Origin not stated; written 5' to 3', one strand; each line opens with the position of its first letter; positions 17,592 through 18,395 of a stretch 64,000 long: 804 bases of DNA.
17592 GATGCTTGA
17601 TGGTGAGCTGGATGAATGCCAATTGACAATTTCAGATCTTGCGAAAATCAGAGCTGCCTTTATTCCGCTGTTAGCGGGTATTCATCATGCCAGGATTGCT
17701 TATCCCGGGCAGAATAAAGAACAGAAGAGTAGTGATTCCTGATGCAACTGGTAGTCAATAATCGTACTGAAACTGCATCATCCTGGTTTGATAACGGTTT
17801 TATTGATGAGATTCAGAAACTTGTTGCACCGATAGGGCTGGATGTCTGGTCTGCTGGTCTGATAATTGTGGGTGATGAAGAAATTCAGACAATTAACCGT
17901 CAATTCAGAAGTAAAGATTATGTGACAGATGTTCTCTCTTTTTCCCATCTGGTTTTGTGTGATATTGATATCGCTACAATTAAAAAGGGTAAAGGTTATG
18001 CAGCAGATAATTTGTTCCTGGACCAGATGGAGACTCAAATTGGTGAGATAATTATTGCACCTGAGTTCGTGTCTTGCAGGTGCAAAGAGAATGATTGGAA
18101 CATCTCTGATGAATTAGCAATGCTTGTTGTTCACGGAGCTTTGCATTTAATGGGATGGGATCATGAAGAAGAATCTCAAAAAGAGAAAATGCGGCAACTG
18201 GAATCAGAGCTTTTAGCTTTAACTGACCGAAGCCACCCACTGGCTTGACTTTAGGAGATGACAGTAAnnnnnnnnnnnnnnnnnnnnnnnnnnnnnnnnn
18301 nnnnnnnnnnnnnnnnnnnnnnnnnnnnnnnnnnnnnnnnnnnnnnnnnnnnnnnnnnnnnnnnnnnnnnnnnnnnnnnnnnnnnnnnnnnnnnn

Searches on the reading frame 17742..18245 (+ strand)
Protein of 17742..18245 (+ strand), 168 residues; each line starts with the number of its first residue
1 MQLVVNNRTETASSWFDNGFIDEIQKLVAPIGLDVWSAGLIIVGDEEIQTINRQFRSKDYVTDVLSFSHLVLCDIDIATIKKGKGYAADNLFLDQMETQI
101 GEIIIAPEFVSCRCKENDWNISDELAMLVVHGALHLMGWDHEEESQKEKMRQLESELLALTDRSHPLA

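Call 75: search_protein_families(library=ncbifam, proteins=[window:17742-18245:+], max_evalue=0.00001)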
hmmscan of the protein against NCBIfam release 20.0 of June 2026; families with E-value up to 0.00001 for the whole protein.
window:17742-18245:+ (168 aa): 2 families
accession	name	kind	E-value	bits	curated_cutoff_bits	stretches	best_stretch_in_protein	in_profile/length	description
TIGR00043.2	TIGR00043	equivalog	1e-32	112.8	45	1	33-161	27-142/146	rRNA maturation RNase YbeY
NF010570.0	PRK13963.1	equivalog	4.7e-16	58.9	274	1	42-159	156-252/261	rRNA maturation RNase YbeY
